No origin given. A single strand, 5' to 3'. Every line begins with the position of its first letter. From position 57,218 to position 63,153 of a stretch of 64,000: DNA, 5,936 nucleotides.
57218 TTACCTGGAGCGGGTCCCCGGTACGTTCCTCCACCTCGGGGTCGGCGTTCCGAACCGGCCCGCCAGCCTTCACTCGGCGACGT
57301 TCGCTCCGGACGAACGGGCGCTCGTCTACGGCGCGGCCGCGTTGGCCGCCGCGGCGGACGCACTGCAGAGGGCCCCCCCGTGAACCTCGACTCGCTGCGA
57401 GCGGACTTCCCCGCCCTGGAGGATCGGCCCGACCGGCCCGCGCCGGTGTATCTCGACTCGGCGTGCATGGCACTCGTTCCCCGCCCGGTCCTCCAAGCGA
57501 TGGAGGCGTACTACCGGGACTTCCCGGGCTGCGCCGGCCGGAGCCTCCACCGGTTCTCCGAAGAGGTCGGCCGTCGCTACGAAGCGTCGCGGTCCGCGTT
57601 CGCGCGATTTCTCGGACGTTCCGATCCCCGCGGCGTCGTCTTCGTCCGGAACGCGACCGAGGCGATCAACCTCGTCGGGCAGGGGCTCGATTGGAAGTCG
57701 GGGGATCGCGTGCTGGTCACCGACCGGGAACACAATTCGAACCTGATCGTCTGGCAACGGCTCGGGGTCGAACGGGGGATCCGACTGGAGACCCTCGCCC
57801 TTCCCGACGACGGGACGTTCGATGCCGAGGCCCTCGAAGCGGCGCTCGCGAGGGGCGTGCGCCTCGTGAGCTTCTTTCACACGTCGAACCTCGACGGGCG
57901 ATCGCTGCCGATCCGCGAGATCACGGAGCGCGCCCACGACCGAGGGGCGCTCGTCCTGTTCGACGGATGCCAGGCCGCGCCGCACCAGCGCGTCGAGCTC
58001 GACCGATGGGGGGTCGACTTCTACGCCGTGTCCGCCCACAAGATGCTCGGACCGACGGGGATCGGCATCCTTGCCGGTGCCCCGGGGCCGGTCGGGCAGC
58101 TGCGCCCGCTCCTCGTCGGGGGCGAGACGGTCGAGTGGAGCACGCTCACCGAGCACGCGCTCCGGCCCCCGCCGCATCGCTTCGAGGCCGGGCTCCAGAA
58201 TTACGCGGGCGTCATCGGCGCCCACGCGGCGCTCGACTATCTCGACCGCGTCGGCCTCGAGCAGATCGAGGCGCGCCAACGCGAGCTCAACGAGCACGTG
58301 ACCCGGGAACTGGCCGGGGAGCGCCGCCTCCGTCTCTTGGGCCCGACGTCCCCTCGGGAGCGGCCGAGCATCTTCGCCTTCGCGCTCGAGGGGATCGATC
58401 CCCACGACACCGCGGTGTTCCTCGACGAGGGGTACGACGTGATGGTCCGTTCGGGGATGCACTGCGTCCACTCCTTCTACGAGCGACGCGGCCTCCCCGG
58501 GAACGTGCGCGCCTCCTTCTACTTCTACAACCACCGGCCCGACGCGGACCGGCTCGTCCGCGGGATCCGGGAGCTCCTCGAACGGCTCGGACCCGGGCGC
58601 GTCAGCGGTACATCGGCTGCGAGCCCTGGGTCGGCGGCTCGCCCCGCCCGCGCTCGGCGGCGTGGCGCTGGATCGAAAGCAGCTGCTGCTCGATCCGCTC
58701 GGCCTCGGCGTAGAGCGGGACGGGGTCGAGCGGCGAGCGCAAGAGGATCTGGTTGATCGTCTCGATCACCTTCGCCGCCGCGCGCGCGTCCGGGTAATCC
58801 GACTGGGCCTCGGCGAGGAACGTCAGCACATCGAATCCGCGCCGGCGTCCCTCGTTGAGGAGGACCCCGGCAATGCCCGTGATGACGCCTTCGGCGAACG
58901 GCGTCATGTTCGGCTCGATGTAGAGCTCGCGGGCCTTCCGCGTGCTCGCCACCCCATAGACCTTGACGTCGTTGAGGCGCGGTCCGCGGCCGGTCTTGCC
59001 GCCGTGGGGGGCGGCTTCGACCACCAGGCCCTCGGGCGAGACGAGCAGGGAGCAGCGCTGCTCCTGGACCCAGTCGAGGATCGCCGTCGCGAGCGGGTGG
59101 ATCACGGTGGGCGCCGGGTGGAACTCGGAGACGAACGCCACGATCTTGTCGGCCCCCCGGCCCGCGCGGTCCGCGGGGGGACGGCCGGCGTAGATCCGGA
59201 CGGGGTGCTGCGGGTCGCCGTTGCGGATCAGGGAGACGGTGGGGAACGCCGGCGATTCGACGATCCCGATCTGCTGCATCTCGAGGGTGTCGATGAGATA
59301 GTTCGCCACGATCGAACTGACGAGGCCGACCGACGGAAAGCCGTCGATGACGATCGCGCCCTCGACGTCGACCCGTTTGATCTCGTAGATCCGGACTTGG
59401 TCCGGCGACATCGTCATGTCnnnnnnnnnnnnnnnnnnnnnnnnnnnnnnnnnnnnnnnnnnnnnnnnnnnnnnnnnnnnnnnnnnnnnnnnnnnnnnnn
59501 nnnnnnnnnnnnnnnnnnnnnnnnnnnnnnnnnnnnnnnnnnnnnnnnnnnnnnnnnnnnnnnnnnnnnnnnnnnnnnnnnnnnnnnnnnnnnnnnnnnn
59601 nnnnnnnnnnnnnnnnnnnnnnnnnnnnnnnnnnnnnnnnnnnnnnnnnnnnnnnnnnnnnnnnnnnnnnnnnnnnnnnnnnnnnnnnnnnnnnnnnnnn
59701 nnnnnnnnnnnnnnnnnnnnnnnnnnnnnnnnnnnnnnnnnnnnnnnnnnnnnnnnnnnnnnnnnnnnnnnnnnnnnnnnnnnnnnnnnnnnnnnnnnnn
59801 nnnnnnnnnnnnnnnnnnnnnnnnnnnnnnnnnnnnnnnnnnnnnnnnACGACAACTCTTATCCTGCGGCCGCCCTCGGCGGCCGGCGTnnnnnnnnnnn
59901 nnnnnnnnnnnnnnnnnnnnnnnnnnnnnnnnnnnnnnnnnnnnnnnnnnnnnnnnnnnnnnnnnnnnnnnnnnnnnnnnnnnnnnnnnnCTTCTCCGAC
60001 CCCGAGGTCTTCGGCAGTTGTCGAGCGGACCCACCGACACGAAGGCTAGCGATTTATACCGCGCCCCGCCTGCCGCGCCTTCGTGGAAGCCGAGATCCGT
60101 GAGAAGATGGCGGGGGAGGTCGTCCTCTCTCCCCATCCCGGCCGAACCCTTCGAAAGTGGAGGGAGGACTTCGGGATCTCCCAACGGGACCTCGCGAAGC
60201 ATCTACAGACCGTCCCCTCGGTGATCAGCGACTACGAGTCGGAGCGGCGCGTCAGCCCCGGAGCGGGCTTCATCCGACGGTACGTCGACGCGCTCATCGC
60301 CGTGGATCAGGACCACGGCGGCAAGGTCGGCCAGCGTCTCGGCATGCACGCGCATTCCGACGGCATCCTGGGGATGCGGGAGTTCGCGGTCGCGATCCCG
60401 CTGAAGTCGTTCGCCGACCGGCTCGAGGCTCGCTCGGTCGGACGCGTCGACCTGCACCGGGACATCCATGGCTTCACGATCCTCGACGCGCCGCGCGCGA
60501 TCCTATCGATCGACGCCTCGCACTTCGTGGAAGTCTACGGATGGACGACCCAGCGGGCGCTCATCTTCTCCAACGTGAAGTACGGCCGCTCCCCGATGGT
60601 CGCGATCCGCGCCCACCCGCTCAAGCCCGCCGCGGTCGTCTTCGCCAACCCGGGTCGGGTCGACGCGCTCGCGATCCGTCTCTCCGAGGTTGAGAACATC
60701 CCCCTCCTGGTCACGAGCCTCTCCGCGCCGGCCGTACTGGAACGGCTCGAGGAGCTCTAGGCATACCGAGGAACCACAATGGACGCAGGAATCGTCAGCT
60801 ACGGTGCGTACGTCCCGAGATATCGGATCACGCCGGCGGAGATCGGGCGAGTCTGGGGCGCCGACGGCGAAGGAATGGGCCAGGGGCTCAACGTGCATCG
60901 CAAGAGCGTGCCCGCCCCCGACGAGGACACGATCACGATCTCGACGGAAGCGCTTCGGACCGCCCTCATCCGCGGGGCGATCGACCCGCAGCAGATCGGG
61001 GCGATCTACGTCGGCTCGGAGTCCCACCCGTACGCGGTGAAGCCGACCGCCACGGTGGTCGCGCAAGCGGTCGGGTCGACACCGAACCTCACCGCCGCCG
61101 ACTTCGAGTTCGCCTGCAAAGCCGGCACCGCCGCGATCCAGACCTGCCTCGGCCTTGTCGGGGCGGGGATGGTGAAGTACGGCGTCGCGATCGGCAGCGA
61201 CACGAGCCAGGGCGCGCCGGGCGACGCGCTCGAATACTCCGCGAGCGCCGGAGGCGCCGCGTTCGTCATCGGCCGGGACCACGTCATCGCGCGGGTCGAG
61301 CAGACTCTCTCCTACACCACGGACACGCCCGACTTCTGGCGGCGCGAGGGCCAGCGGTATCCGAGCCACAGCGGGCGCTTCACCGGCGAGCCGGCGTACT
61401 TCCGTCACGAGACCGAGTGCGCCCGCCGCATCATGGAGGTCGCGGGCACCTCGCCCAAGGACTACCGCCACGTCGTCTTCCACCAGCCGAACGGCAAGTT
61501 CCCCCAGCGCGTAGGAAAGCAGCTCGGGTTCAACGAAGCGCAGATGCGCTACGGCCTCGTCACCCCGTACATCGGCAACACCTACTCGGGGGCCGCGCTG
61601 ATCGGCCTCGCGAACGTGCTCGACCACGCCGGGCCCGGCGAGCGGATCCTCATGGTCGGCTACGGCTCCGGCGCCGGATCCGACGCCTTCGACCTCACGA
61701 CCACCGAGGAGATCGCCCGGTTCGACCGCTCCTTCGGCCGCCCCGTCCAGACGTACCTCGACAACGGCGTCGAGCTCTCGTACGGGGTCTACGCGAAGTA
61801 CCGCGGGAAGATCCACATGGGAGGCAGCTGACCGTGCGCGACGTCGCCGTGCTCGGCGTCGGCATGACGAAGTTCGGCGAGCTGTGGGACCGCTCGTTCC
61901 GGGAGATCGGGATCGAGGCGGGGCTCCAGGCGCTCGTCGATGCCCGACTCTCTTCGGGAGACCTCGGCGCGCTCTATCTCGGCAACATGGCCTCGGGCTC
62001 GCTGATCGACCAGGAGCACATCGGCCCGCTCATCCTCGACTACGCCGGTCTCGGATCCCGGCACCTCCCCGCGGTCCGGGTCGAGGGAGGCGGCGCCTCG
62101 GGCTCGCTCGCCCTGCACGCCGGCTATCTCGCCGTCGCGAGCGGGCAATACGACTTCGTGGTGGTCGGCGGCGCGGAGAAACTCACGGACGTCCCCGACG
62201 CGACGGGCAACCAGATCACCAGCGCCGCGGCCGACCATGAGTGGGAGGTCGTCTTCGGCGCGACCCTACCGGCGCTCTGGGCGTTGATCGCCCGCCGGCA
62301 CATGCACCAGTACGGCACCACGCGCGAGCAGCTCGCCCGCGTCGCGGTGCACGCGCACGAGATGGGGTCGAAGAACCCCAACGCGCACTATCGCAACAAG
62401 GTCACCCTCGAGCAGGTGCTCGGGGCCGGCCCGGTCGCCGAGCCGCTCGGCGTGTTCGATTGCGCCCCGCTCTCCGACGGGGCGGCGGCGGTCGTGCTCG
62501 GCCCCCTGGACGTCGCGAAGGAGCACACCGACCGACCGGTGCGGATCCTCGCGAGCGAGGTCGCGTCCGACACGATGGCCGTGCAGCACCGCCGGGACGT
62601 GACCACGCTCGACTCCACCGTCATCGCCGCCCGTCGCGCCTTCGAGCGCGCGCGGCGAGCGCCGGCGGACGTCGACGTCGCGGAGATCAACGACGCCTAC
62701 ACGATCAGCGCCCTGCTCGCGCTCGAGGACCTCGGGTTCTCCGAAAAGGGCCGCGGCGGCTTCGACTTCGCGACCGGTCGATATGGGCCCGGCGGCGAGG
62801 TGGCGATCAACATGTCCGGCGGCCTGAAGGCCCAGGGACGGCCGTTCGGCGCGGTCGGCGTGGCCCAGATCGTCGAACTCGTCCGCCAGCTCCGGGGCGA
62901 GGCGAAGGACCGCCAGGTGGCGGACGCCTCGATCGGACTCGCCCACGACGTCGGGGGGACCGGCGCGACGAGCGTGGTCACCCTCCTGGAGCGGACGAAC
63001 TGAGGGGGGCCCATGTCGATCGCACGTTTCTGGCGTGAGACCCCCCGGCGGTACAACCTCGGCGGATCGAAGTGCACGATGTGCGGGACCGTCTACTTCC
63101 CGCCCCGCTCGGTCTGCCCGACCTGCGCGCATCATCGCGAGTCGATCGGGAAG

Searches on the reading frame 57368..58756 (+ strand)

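Call 12: search_protein_families(library=pfam, proteins=[window:57368-58756:+])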
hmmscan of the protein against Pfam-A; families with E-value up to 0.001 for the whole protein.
window:57368-58756:+ (462 aa): 2 families
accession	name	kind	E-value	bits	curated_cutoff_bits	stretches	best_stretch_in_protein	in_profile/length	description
PF00266.25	Aminotran_5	-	4e-105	352.3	21.5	1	27-396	1-371/371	Aminotransferase class-V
PF01212.27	Beta_elim_lyase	-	0.00041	20.2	27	1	90-202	50-171/288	Beta-eliminating lyase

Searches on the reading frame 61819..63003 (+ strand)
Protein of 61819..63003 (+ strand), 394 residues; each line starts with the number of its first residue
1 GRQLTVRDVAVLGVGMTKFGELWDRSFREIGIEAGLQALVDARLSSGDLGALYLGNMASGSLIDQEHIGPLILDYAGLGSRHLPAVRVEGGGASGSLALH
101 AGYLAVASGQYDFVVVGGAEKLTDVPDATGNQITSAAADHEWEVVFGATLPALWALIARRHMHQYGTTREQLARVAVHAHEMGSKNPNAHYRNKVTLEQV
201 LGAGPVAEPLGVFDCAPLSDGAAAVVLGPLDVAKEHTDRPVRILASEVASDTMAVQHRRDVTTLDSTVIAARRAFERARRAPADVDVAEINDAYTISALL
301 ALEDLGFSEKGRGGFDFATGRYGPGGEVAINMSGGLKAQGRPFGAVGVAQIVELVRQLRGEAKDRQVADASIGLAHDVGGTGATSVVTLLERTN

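Call 12: search_protein_families(library=pfam, proteins=[window:61819-63003:+])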
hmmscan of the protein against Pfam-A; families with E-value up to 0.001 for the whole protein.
window:61819-63003:+ (394 aa): 3 families
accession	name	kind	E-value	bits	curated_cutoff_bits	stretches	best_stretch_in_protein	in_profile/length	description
PF22691.2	Thiolase_C_1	-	4.7e-44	150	28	1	249-392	3-144/144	Thiolase C-terminal domain-like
PF00108.29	Thiolase_N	-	8.2e-22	78.3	26.4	1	9-227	1-256/260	Thiolase, N-terminal domain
PF02803.24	Thiolase_C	-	6.2e-11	42.4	27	1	267-376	24-115/123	Thiolase, C-terminal domain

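Call 13: search_protein_families(library=ncbifam, proteins=[window:61819-63003:+], max_evalue=1e-10)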
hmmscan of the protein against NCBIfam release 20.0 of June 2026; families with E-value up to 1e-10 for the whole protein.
window:61819-63003:+ (394 aa): 24 families
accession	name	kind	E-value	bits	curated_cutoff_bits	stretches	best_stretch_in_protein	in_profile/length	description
NF004720.0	PRK06064.1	subfamily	8.7e-149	495.5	420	1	7-392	2-387/389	thiolase domain-containing protein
NF053570.1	AcCoTHIOL_METTL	equivalog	1.3e-148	495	600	1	6-392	1-383/385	acetyl-CoA acetyltransferase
NF009228.0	PRK12578.1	subfamily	2.6e-89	299.5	485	1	7-392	3-387/387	thiolase domain-containing protein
NF004810.0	PRK06157.1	equivalog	2.5e-80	270.6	403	1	7-388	7-391/400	acetyl-CoA acetyltransferase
NF005704.0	PRK07516.1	subfamily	5.5e-73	246.1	412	1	8-393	3-388/389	thiolase domain-containing protein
NF004811.0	PRK06158.1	subfamily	1.2e-71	241.8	421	1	8-390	9-378/384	acetyl-CoA acetyltransferase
NF004982.0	PRK06365.1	equivalog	1.1e-68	232.3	695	2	6-261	15-268/430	thiolase domain-containing protein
NF006102.0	PRK08256.1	subfamily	2.4e-67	227.7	436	1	7-393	3-393/394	lipid-transfer protein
NF004715.0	PRK06059.1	equivalog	1.8e-61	208.3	424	1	6-387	3-395/399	lipid-transfer protein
NF006010.0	PRK08142.1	subfamily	4.5e-59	200.1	462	1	23-387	21-382/388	thiolase domain-containing protein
NF053628.1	BnzsclthlBbsBGT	equivalog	1.4e-53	182.1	750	1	7-381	5-371/389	benzoylsuccinyl-CoA thiolase subunit BbsB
NF005892.0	PRK07855.1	subfamily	1e-52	179.4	469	1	8-372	7-371/390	lipid-transfer protein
NF004936.0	PRK06289.1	equivalog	6.5e-49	166.8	375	1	8-392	4-403/405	acetyl-CoA acetyltransferase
NF004721.0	PRK06065.1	equivalog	2.8e-43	148.3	455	1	7-380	10-381/393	thiolase domain-containing protein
NF006180.0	PRK08313.1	subfamily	1.6e-42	145.8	514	1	7-382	4-374/389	thiolase domain-containing protein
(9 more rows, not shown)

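Call 37: find_homologous_proteins(query=window:61819-63003:+, max_evalue=1e-20)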
Query window:61819-63003:+ (394 aa): 4192 proteins with E <= 1e-20 among 8000 candidates; the best 120 are listed.
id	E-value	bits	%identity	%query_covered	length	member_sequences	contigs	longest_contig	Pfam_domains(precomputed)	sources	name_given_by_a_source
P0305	7.6e-249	843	100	99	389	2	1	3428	PF02803.25,PF00108.30,PF22691.3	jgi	-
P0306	5.6e-227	771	90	99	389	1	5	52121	PF02803.25,PF00108.30,PF22691.3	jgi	jgi:acetyl-CoA C-acetyltransferase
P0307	2.2e-225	766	90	98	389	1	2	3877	PF02803.25,PF00108.30,PF22691.3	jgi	jgi:acetyl-CoA C-acetyltransferase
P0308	4.2e-225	765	89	99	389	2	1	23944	PF02803.25,PF00108.30,PF22691.3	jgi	jgi:acetyl-CoA C-acetyltransferase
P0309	6.3e-225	764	89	99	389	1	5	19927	PF02803.25,PF00108.30,PF22691.3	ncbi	-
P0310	9.7e-225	764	89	98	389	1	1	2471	PF02803.25,PF00108.30,PF22691.3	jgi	jgi:acetyl-CoA C-acetyltransferase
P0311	7.4e-224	761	89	98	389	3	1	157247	PF02803.25,PF00108.30,PF22691.3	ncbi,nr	ncbi:MAG: thiolase domain-containing protein [Thermoplasmata archaeon]|nr:thiolase domain-containing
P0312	1.9e-222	756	88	99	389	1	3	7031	PF02803.25,PF00108.30,PF22691.3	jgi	jgi:acetyl-CoA C-acetyltransferase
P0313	2.4e-222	756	89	98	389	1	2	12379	PF02803.25,PF00108.30,PF22691.3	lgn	-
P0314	1.8e-221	753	88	98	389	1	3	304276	PF02803.25,PF00108.30,PF22691.3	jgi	jgi:acetyl-CoA C-acetyltransferase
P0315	2.1e-221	753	89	98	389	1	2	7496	PF02803.25,PF00108.30,PF22691.3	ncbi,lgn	ncbi:MAG: thiolase domain-containing protein [Thermoplasmata archaeon]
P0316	3.1e-221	752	88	98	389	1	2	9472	PF02803.25,PF00108.30,PF22691.3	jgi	jgi:acetyl-CoA C-acetyltransferase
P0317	8.4e-221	751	88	98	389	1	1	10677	PF02803.25,PF00108.30,PF22691.3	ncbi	-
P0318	8.6e-221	751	89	98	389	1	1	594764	PF02803.25,PF00108.30,PF22691.3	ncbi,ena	-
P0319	1.1e-220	750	89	98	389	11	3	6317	PF02803.25,PF00108.30,PF22691.3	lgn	-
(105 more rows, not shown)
